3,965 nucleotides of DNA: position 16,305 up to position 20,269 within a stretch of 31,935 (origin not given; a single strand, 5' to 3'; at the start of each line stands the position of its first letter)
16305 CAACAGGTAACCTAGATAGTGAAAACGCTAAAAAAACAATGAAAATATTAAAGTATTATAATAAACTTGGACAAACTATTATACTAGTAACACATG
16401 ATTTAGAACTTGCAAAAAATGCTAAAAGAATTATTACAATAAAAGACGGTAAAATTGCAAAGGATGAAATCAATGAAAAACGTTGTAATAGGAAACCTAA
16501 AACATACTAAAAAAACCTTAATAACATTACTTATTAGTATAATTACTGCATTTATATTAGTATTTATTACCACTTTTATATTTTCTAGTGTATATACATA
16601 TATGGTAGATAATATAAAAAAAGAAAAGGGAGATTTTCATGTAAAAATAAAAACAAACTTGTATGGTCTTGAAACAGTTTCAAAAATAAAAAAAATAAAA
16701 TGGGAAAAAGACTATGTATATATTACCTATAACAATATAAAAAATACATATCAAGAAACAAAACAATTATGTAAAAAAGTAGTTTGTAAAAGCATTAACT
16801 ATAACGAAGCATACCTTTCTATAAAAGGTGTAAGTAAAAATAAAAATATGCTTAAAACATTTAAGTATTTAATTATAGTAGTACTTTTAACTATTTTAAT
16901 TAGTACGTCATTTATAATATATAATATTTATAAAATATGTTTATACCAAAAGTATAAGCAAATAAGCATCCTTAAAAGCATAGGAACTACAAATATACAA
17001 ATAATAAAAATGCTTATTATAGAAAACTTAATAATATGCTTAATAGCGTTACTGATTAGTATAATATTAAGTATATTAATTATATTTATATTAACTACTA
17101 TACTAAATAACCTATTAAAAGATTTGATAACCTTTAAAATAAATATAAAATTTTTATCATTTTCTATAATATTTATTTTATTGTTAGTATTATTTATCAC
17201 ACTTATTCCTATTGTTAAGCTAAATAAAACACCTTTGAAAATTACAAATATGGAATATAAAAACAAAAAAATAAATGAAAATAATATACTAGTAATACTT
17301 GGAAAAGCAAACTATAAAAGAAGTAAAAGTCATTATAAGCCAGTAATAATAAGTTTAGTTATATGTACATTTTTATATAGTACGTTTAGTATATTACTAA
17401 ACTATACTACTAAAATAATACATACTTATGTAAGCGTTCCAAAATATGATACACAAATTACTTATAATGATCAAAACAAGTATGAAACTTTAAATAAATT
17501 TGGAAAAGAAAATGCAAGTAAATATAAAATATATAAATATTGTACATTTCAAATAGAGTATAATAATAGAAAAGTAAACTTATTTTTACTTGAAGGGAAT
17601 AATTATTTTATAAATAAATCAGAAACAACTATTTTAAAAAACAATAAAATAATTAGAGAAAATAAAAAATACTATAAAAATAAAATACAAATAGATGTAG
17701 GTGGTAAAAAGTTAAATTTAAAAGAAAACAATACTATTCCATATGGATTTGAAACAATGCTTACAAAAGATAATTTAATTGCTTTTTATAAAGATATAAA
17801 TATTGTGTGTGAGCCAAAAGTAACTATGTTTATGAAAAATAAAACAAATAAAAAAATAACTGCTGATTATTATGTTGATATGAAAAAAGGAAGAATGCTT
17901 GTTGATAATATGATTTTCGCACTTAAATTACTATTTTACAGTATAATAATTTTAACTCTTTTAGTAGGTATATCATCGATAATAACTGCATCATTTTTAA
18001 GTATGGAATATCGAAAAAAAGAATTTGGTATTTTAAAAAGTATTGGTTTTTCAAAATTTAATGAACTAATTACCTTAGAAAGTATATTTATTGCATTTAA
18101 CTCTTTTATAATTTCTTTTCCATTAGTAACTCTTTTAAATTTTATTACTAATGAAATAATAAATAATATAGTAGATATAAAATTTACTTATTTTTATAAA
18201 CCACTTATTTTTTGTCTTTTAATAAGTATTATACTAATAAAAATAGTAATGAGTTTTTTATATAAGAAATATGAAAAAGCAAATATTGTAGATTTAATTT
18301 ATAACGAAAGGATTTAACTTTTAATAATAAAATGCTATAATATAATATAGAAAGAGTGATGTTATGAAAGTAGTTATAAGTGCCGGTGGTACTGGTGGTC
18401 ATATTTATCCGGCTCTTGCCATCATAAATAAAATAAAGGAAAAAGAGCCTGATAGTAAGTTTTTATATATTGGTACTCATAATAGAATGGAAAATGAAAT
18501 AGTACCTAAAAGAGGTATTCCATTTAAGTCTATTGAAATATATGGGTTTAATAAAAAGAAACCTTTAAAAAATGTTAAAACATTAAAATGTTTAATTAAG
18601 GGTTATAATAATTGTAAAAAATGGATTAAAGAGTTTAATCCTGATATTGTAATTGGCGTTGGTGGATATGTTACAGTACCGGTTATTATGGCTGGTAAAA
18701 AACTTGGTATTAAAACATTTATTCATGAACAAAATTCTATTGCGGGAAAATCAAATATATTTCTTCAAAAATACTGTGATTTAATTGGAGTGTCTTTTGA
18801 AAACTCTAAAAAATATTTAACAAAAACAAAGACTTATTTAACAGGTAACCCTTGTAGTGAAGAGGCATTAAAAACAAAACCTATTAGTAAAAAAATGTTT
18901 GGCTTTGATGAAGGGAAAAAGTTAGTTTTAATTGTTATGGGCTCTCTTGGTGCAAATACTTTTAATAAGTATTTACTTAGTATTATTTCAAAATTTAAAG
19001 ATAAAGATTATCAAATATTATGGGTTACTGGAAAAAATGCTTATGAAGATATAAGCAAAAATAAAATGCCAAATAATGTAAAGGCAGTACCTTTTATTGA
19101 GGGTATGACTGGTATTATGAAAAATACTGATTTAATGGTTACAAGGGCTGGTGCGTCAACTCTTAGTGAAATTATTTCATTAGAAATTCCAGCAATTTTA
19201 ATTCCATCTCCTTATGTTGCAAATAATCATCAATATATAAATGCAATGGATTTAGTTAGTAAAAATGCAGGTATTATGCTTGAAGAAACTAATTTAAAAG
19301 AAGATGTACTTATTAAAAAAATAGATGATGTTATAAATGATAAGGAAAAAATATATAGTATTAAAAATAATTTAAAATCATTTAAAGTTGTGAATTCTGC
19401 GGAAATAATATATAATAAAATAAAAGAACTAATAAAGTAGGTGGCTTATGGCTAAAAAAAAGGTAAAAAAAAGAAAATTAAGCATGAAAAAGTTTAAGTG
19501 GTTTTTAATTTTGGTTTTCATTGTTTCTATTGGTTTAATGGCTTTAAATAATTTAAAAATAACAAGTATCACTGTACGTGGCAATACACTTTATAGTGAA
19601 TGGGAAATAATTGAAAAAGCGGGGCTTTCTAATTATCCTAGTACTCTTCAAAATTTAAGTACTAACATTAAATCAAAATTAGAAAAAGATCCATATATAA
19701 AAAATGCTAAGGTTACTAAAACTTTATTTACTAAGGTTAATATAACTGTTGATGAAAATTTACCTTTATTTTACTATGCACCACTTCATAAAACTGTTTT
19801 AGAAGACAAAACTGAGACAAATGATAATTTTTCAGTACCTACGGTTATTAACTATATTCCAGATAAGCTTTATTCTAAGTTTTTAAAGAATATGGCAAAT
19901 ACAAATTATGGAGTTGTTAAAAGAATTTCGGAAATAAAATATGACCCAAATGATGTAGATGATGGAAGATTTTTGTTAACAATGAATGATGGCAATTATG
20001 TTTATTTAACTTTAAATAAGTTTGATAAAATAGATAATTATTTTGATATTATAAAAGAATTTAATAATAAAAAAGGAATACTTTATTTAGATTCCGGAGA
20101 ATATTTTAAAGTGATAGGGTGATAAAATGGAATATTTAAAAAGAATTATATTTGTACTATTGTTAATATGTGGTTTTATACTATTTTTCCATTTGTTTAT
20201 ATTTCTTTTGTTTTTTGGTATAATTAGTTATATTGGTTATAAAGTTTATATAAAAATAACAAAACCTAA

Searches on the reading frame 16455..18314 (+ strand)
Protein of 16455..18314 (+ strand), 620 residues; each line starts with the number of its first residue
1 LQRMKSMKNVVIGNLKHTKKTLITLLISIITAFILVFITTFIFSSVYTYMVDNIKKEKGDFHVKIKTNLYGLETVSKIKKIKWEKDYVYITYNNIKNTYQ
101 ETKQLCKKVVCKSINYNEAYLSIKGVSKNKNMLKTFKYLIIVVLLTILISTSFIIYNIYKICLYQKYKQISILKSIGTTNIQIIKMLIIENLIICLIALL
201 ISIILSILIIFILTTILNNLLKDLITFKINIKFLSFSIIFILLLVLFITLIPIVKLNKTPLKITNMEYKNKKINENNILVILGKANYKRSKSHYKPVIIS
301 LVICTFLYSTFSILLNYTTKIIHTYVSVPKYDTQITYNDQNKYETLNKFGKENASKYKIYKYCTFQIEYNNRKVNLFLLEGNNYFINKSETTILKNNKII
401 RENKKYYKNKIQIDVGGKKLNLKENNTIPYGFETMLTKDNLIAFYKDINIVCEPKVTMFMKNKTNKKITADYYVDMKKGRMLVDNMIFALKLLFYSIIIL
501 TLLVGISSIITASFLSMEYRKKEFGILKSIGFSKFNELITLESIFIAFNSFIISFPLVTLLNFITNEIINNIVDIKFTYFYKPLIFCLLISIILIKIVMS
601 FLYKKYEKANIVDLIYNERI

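Call 16: search_protein_families(library=pfam, proteins=[window:16455-18314:+], max_evalue=0.00001)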
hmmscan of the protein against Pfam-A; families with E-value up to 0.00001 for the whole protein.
window:16455-18314:+ (620 aa): 1 family
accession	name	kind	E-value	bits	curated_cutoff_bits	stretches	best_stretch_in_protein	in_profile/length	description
PF02687.27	FtsX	-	5.6e-22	78.5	25.5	2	142-260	2-119/120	FtsX-like permease C-terminal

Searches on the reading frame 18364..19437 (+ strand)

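Call 16: search_protein_families(library=pfam, proteins=[window:18364-19437:+], max_evalue=0.00001)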
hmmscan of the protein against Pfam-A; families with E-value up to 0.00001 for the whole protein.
window:18364-19437:+ (358 aa): 2 families
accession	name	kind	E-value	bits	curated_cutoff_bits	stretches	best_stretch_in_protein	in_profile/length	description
PF03033.26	Glyco_transf_28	-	4e-38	131.1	26.2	1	3-140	1-136/139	Glycosyltransferase family 28 N-terminal domain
PF04101.22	Glyco_tran_28_C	-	1.2e-36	126.7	22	1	188-342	2-159/166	Glycosyltransferase family 28 C-terminal domain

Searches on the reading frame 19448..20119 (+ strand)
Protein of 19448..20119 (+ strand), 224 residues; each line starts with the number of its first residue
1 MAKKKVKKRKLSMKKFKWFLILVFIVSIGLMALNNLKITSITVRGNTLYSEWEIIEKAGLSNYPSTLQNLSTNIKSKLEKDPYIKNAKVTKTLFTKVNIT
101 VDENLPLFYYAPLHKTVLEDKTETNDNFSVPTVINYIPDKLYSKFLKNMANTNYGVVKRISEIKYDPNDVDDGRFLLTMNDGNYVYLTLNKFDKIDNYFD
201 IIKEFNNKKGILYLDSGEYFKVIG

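Call 59: search_protein_families(library=pfam, proteins=[window:19448-20119:+], max_evalue=0.0001)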
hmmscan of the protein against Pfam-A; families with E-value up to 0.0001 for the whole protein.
window:19448-20119:+ (224 aa): 1 family
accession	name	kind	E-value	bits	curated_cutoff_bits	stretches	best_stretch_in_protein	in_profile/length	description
PF08478.15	POTRA_1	-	5.1e-11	43.2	23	1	37-103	2-68/69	POTRA domain, FtsQ-type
